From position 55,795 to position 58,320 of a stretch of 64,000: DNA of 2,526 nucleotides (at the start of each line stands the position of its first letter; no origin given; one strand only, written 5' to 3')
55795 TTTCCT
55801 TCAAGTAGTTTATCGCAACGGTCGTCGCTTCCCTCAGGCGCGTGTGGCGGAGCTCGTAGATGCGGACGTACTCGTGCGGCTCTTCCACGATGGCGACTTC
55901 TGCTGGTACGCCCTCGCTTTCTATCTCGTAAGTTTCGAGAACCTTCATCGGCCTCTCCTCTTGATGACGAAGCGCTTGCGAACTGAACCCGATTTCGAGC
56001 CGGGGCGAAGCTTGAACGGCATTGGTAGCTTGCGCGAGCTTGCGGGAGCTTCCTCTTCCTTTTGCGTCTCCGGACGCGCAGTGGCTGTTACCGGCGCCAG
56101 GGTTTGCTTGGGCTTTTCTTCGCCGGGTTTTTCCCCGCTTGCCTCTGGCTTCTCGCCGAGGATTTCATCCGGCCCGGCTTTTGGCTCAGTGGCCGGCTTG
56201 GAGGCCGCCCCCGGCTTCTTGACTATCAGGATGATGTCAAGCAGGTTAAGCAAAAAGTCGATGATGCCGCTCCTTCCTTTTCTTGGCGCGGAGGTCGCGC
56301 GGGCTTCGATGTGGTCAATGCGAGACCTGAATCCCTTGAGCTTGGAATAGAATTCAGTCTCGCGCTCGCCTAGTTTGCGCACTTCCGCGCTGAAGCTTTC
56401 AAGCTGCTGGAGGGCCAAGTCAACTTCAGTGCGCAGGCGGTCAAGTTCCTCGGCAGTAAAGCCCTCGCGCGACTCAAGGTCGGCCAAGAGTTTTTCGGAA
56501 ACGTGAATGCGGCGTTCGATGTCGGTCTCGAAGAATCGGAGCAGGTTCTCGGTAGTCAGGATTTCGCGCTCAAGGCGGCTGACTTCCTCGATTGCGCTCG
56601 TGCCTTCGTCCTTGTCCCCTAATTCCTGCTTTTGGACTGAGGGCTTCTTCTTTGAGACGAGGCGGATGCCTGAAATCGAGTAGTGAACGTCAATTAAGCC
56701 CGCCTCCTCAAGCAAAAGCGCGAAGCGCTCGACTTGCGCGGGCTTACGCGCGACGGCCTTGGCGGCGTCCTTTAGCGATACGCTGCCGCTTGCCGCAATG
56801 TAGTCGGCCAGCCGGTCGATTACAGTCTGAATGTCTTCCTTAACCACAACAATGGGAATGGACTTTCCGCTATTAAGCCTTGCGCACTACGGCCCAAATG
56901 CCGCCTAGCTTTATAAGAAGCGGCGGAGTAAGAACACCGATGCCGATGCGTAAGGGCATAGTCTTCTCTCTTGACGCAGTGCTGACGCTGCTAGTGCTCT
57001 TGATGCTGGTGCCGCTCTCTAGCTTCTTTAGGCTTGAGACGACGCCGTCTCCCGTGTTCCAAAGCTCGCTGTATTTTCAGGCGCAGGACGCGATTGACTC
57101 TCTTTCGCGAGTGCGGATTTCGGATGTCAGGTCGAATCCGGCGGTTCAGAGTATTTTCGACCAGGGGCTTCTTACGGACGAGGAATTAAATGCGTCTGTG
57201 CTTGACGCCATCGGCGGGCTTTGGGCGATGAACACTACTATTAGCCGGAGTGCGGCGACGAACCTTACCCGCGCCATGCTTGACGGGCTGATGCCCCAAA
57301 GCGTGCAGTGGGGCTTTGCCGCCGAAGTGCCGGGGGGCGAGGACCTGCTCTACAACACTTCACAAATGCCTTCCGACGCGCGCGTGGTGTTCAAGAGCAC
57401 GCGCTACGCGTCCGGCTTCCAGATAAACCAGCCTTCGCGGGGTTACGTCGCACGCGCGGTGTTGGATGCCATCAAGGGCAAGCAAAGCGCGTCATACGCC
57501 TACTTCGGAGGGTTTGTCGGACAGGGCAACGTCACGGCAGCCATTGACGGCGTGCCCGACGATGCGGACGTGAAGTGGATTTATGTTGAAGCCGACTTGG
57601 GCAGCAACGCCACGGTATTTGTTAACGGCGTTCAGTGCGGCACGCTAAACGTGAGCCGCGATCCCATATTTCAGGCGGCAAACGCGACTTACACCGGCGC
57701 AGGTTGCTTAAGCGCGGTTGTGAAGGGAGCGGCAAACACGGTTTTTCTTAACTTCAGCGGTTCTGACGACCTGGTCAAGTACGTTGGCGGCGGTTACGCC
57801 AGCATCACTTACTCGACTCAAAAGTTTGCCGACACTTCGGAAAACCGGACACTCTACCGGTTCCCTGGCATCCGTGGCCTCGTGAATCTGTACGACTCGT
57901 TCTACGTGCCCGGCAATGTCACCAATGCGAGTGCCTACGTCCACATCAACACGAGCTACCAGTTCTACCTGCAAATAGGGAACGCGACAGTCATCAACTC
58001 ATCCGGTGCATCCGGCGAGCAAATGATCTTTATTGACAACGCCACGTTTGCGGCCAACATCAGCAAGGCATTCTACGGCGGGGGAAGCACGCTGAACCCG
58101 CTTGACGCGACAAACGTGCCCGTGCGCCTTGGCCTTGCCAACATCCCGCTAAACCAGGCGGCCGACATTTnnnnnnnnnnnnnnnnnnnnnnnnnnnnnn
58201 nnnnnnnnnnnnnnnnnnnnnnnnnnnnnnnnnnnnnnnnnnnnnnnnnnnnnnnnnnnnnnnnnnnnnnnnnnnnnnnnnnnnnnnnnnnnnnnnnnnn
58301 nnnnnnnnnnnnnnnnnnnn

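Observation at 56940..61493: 1,518-aa pilin-like adhesin whose VWA domain is split by a ~650-aa nested DUF2341-LamG-CARDB insertion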

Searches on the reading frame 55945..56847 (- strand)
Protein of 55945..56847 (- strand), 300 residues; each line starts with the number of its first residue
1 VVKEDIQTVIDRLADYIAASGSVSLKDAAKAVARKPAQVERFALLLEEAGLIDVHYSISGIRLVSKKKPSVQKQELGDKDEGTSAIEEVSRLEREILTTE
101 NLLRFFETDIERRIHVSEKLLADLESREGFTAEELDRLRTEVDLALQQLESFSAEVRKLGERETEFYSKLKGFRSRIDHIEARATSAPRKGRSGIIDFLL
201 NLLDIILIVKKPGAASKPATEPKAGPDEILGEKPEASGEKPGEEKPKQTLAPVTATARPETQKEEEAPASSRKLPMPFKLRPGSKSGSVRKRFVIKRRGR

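Call 6: search_protein_families(library=pfam, proteins=[window:55945-56847:-], max_evalue=0.01)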
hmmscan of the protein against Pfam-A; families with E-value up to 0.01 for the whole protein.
window:55945-56847:- (300 aa): 2 families
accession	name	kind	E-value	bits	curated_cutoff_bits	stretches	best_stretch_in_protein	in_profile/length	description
PF25212.1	HVO_A0114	-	0.002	18.3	27.6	1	15-55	29-69/84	HVO_A0114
PF17675.6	APG6_N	-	0.0078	17.1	45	0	89-179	18-113/132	Apg6 coiled-coil region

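Call 35: search_protein_families(library=pfam, proteins=[window:55945-56847:-], max_evalue=10)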
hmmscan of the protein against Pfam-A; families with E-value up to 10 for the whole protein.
window:55945-56847:- (300 aa): 7 families
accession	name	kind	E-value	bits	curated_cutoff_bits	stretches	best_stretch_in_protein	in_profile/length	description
PF25212.1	HVO_A0114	-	0.002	18.3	27.6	1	15-55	29-69/84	HVO_A0114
PF17675.6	APG6_N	-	0.0078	17.1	45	1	89-179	18-113/132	Apg6 coiled-coil region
PF00261.25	Tropomyosin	-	0.042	13.7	38.6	1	108-190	121-203/242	Tropomyosin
PF19220.6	Rod_CreS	-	0.086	12.3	100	1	90-183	79-175/359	Crescentin, rod domain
PF18210.6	Knl1_RWD_C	-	0.11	13.1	27.8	1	87-152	4-59/151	Knl1 RWD C-terminal domain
PF09763.15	Sec3_CC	-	0.15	12.4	27.1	1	117-183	5-71/133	Exocyst complex component Sec3, coiled-coil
PF06005.17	ZapB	-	0.4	11.6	31.5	1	120-178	5-63/71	Cell division protein ZapB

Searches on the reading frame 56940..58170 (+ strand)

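Call 35: search_protein_families(library=pfam, proteins=[window:56940-58170:+], max_evalue=10)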
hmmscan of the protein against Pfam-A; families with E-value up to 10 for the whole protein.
window:56940-58170:+ (410 aa): 0 families
